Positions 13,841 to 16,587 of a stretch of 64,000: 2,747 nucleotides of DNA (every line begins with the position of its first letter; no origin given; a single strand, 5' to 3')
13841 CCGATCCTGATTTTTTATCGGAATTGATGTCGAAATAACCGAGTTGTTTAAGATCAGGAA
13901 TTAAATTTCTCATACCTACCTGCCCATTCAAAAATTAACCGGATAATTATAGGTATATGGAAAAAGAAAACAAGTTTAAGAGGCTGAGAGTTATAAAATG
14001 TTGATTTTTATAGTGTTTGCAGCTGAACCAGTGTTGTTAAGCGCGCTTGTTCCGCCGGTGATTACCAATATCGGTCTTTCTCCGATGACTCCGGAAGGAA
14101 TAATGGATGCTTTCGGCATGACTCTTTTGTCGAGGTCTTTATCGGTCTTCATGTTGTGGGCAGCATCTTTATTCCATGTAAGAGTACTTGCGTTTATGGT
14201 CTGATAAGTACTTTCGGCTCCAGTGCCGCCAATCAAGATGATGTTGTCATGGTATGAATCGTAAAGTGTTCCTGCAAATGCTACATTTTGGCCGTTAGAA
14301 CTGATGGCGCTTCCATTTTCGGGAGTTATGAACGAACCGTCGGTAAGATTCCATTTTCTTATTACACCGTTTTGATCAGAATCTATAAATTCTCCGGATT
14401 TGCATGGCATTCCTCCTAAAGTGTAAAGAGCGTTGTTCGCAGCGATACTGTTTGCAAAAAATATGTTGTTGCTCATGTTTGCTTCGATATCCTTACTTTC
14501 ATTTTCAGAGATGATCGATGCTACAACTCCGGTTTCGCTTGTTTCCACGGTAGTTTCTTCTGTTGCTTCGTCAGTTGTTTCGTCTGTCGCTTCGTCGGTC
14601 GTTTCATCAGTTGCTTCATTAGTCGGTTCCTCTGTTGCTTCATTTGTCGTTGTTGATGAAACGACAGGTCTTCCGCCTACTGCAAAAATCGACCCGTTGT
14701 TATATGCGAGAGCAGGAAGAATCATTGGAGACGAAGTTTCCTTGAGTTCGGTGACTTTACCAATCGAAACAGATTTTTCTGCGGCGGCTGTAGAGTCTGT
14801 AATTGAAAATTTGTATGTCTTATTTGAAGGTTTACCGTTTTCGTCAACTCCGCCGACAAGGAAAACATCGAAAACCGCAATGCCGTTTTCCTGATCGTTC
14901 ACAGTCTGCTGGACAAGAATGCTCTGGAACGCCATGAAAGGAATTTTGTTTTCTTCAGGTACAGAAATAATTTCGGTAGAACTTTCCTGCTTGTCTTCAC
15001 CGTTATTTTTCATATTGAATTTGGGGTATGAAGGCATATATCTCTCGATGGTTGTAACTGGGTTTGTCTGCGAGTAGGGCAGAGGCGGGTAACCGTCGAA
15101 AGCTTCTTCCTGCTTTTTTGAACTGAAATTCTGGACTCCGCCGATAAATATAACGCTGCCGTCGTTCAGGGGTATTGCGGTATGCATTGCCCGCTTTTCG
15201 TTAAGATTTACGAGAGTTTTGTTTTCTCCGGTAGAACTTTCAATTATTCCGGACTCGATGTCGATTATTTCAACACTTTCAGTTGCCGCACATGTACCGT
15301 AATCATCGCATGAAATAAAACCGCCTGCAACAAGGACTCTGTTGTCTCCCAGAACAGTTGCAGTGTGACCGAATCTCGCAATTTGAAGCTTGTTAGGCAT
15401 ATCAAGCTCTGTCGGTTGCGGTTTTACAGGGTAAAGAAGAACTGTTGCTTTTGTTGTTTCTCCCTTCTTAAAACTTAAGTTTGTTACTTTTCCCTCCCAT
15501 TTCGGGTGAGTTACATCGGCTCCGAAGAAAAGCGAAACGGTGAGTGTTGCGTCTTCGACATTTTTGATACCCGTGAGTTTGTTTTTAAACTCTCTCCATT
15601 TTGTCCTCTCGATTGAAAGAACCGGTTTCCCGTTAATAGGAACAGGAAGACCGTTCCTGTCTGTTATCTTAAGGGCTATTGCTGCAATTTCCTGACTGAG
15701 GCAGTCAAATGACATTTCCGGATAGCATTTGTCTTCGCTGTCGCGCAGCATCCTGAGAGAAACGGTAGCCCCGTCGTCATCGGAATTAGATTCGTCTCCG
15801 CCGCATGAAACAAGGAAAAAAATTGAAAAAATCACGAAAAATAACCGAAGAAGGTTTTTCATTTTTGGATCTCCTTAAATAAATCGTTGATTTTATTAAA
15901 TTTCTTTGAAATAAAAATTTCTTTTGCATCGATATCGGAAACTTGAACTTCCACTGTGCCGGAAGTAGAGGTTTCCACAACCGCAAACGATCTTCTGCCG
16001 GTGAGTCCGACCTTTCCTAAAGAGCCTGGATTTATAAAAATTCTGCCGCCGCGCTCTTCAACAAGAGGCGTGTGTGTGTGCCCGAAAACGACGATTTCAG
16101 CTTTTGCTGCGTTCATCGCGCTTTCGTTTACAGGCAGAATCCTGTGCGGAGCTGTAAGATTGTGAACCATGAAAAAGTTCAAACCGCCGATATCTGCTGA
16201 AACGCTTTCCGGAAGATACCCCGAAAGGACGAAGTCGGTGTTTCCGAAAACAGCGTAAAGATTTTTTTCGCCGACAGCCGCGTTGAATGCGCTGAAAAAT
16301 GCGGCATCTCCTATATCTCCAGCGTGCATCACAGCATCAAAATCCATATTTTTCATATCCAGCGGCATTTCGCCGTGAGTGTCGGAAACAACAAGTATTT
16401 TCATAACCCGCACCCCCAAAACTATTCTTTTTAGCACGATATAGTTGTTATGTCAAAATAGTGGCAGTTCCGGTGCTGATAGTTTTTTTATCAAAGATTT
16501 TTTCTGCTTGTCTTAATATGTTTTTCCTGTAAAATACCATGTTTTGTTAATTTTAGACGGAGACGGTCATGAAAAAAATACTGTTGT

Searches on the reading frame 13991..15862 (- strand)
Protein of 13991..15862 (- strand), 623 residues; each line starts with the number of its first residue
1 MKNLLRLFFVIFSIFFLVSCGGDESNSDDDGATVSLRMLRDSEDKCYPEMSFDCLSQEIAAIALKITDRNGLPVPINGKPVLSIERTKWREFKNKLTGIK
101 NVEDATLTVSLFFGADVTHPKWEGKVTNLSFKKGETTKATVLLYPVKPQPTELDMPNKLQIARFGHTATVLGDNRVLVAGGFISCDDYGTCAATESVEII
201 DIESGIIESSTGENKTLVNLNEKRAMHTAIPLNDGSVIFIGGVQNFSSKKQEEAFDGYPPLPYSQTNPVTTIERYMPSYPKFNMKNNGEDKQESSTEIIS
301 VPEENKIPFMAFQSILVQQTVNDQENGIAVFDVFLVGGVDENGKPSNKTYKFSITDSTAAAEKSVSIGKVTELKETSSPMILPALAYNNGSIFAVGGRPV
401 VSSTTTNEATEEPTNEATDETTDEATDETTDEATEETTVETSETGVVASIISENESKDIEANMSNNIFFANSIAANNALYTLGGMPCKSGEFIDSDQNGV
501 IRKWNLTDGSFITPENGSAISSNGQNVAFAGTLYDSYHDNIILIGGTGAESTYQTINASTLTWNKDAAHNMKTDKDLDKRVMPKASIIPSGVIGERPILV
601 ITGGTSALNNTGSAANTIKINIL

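Call 11: search_protein_families(library=pfam, proteins=[window:13991-15862:-], max_evalue=0.01)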
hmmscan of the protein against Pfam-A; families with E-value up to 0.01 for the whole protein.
window:13991-15862:- (623 aa): 5 families
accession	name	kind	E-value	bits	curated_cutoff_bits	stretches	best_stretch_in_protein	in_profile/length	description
PF13418.12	Kelch_4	-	1.1e-09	38.5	21.6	1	162-184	1-23/49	Galactose oxidase, central domain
PF24981.1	Beta-prop_ATRN-LZTR1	-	4.3e-05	23.4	50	0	140-182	237-280/289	Attractin/LZTR1 beta-propeller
PF01344.31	Kelch_1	-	6.8e-05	22.7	20.1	0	166-205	4-37/46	Kelch motif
PF24681.1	Kelch_KLHDC2_KLHL20_DRC7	-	0.00022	21.1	50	0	153-244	41-173/221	KLHDC2/KLHL20/DRC7 Kelch-repeats domain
PF13964.12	Kelch_6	-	0.0044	17.4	25.3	0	536-567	9-44/50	Kelch motif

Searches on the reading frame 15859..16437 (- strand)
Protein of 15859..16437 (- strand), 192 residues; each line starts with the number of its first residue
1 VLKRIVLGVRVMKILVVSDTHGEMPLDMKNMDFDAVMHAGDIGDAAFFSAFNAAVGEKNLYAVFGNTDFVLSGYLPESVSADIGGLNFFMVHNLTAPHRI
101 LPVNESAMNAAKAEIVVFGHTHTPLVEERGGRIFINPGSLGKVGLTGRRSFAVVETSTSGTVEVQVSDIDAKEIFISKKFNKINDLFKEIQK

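Call 11: search_protein_families(library=pfam, proteins=[window:15859-16437:-], max_evalue=0.01)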
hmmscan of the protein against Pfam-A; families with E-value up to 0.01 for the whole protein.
window:15859-16437:- (192 aa): 2 families
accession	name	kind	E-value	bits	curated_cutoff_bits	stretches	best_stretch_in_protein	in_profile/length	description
PF12850.12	Metallophos_2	-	1.1e-29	103.9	27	1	12-158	1-153/154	Calcineurin-like phosphoesterase superfamily domain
PF00149.33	Metallophos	-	1.6e-05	25.9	21.5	1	12-71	1-74/191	Calcineurin-like phosphoesterase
